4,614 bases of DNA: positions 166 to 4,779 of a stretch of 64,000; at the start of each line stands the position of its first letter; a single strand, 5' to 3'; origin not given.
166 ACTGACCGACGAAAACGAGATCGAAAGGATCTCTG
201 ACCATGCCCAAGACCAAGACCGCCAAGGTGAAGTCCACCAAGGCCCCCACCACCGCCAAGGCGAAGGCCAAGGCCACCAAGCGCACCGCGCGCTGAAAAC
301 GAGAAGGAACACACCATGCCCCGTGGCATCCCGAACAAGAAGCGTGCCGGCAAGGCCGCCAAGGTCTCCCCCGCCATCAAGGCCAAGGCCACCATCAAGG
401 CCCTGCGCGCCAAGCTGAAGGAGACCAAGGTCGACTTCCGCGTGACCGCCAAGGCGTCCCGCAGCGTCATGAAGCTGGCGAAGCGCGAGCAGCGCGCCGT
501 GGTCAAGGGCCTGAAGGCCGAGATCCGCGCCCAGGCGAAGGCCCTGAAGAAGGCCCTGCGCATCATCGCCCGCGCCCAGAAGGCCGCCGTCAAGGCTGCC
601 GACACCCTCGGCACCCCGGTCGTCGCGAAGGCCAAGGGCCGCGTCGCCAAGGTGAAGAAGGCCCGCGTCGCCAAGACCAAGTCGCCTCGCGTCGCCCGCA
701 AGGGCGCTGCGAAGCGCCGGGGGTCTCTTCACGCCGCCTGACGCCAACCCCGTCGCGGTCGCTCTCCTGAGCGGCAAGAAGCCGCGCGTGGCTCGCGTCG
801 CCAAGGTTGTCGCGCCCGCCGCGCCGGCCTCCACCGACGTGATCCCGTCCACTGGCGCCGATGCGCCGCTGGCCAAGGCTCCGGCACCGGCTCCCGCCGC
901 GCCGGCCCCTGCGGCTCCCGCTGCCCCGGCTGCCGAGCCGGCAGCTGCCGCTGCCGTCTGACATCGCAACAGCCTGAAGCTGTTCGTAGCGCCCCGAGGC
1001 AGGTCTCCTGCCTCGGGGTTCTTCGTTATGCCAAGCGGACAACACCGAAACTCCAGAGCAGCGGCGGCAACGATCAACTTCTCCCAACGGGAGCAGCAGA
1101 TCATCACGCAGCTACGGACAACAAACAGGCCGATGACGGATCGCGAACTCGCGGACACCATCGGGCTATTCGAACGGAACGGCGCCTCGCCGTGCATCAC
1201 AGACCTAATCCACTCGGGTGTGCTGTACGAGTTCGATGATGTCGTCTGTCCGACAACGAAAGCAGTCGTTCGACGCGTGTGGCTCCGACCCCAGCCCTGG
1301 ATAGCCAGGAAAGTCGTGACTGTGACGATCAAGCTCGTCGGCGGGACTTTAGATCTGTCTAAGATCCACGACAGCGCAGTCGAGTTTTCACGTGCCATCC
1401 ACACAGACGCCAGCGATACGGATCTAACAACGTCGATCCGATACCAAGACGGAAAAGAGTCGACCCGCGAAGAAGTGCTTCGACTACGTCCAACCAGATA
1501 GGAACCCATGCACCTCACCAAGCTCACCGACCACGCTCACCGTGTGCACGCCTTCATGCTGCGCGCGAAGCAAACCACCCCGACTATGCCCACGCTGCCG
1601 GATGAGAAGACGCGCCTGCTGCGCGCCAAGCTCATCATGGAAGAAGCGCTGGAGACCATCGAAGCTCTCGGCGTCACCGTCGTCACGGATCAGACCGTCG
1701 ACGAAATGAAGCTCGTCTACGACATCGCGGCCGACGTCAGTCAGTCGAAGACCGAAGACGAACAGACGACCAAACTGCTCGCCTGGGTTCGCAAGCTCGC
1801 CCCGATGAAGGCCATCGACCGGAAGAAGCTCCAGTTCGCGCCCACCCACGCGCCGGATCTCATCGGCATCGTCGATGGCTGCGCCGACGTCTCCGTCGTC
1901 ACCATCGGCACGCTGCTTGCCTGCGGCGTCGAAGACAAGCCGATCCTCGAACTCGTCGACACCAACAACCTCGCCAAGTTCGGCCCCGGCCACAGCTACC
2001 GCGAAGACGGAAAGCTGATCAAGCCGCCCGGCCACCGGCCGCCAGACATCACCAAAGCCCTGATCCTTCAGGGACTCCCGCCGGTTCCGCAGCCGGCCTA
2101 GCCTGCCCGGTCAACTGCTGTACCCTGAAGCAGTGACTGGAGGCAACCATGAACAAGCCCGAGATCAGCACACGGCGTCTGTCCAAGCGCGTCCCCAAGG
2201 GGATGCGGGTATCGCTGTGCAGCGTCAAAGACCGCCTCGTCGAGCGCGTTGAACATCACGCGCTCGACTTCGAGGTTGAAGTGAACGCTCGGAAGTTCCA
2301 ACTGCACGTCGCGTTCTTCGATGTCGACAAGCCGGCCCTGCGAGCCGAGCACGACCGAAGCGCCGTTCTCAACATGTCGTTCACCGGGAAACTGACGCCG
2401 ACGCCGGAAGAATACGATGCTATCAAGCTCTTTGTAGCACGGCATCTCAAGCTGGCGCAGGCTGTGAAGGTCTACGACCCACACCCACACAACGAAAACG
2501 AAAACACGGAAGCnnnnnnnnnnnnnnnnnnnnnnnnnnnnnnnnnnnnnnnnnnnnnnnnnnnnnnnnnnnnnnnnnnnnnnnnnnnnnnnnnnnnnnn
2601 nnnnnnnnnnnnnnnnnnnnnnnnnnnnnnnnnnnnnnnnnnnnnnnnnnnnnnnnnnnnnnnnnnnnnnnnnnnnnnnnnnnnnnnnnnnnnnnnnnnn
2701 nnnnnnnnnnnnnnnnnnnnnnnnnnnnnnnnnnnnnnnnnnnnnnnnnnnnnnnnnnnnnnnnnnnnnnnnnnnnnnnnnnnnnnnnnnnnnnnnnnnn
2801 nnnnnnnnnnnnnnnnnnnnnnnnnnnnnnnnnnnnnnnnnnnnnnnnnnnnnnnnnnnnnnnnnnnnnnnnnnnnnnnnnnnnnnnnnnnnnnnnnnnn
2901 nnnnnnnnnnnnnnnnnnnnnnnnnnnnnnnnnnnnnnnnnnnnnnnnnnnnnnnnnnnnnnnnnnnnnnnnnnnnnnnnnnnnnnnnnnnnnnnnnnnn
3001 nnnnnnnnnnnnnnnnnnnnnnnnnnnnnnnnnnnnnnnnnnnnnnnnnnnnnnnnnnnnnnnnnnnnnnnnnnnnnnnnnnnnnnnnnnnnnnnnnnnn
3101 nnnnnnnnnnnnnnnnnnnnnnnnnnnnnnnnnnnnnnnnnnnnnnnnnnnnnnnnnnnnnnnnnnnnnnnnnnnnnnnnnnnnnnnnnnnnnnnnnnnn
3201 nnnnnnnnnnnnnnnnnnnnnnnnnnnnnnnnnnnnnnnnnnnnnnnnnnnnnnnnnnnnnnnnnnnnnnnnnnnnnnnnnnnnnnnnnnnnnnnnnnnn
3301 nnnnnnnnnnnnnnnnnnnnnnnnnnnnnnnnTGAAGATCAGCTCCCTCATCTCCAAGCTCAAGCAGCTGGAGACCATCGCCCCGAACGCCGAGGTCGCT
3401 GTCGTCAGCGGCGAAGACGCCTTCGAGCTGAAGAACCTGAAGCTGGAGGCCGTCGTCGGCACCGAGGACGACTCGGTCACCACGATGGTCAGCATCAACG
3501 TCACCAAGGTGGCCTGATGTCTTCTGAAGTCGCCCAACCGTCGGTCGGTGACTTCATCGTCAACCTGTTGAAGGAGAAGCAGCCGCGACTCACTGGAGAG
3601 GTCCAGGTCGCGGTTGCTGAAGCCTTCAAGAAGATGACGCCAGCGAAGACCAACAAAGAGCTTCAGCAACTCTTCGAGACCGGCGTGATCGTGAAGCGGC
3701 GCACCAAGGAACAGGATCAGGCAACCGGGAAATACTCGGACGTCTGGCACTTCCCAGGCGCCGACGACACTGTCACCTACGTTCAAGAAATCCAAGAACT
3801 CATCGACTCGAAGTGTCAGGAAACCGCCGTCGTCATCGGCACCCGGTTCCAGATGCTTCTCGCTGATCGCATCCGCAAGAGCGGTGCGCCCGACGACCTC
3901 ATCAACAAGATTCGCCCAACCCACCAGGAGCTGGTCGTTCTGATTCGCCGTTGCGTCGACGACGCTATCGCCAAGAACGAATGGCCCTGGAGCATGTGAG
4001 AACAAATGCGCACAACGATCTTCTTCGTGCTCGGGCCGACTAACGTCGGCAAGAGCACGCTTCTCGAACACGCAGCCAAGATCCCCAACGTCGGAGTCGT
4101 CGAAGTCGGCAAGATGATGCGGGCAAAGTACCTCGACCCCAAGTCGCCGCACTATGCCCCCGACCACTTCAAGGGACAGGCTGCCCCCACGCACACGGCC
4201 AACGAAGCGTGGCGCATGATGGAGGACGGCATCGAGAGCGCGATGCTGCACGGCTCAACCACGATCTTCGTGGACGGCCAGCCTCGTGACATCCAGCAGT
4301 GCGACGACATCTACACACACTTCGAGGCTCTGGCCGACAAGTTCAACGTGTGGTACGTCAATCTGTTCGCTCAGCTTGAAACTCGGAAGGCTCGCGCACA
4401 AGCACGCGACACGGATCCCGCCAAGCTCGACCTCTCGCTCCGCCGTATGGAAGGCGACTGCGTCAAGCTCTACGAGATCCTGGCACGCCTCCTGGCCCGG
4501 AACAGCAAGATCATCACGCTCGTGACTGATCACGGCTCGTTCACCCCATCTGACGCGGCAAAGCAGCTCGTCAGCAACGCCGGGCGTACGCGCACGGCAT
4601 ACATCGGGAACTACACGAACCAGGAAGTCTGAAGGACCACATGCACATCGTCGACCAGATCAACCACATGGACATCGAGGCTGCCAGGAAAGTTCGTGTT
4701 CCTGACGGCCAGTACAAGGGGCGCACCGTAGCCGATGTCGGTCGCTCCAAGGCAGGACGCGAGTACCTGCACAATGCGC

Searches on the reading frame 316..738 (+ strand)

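Call 46: search_protein_families(library=pfam, alignment_id=A2, max_evalue=0.0001)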
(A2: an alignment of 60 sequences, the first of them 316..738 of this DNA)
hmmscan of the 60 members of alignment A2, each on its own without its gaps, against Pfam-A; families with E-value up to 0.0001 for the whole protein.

A. member 1, window:316-738:+ (141 aa): 0 families

B. families by the number of members that match (of 60 scanned): 6 families
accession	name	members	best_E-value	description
PF22769.1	DCD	1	6.5e-24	dCTP deaminase-like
PF13508.13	Acetyltransf_7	1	4.7e-08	Acetyltransferase (GNAT) domain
PF07963.17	N_methyl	1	5.8e-08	Prokaryotic N-terminal methylation motif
PF00583.31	Acetyltransf_1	1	1.6e-07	Acetyltransferase (GNAT) family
PF06941.18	NT5C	1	4.5e-05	5' nucleotidase, deoxy (Pyrimidine), cytosolic type C protein (NT5C)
PF13673.13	Acetyltransf_10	1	5.1e-05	Acetyltransferase (GNAT) domain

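Call 67: search_protein_families(library=pfam, proteins=[window:316-738:+], max_evalue=0.001)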
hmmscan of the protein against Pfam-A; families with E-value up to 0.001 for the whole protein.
window:316-738:+ (141 aa): 0 families

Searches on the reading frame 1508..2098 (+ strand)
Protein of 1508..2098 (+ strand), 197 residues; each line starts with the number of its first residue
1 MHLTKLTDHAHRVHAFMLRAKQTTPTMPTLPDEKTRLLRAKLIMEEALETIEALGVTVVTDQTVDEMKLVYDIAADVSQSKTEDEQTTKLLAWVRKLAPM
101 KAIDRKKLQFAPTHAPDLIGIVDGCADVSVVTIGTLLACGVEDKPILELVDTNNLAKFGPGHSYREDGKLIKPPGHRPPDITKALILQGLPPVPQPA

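Call 13: search_protein_families(library=pfam, proteins=[window:1508-2098:+], max_evalue=0.01)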
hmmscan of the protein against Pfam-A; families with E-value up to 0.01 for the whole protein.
window:1508-2098:+ (197 aa): 1 family
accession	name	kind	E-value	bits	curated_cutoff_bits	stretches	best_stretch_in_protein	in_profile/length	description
PF01503.22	PRA-PH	-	4.7e-07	30.6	21.3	1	14-153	2-85/86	Phosphoribosyl-ATP pyrophosphohydrolase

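Call 14: search_protein_families(library=phrogs, proteins=[window:1508-2098:+], max_evalue=0.001)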
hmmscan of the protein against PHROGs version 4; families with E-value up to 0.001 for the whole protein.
window:1508-2098:+ (197 aa): 3 families
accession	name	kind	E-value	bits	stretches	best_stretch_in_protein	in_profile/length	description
phrog_671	-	other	2e-20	73.9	1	5-186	534-658/678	nucleotide pyrophosphohydrolase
phrog_12019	-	other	2.8e-06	28.2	1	116-184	167-239/241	MazG-like pyrophosphatase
phrog_4159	-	other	2.1e-05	24.9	0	111-169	172-224/270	nucleotide pyrophosphohydrolase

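Call 35: search_protein_families(library=ncbifam, proteins=[window:1508-2098:+], max_evalue=0.01)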
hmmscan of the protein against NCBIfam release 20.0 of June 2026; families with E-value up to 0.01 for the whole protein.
window:1508-2098:+ (197 aa): 0 families

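Call 54: search_solved_structures(query=window:1508-2098:+, max_evalue=1, show_alignments=2)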
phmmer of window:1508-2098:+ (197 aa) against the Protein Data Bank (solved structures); distinct sequences matched with E-value up to 1: 9.
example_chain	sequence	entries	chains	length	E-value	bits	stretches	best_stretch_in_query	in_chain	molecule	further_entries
5i0m_A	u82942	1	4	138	1.9e-07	34.2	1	114-182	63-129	DR2231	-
2yeu_A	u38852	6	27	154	3.1e-07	33.5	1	114-184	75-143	DR2231 | MAZG-LIKE NUCLEOSIDE TRIPHOSPHATE PYROPHOSPHOHYDROLASE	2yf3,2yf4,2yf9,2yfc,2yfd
5hva_A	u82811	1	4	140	3.5e-07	33.4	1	114-182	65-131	DR2231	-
3nl9_A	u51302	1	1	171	6.7e-07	32.4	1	100-180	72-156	putative NTP pyrophosphohydrolase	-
5hyl_A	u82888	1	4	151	1.1e-06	31.8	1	114-184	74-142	DR2231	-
5i0j_A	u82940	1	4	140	1.2e-06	31.6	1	114-182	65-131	DR2231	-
5hzz_A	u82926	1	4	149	1.4e-06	31.4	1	114-182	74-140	DR2231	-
5hwu_A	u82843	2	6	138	1.7e-06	31.1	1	114-182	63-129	DR2231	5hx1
7kuw_A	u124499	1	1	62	0.88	12.5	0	80-108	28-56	Sequence-Based Designed Protein nmt_0994_guided_02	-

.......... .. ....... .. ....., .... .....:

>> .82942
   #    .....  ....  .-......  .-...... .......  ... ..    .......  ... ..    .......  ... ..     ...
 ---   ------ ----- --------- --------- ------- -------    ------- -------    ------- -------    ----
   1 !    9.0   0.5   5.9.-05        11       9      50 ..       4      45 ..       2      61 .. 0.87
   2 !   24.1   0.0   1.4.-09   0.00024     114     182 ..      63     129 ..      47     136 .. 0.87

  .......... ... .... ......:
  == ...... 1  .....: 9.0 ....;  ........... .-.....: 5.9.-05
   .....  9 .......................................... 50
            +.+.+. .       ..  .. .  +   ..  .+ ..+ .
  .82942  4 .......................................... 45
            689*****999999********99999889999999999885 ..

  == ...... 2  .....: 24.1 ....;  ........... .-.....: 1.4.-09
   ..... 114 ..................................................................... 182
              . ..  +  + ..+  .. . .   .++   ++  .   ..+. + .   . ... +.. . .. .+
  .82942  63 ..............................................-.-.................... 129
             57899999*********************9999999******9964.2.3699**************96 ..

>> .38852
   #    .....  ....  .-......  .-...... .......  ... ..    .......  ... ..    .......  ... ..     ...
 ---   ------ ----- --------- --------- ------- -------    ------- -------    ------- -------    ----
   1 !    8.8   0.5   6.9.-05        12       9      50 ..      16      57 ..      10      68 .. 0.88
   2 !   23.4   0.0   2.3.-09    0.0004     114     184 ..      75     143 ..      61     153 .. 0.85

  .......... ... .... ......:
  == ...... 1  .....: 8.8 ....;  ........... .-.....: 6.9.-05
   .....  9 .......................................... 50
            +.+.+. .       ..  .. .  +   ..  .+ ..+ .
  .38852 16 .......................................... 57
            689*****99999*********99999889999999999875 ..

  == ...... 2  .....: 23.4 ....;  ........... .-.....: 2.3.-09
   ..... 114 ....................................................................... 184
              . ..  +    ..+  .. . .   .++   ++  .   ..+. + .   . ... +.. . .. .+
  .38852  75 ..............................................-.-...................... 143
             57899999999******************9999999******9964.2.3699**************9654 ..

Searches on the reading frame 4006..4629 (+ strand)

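Call 67: search_protein_families(library=pfam, proteins=[window:4006-4629:+], max_evalue=0.001)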
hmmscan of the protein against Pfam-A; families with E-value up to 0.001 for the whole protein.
window:4006-4629:+ (208 aa): 2 families
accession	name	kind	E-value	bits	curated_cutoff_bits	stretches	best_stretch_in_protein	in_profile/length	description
PF13207.12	AAA_17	-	0.00014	22.6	27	1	10-133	2-121/136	AAA domain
PF13238.12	AAA_18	-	0.00017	22.5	29.4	1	7-141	2-118/128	AAA domain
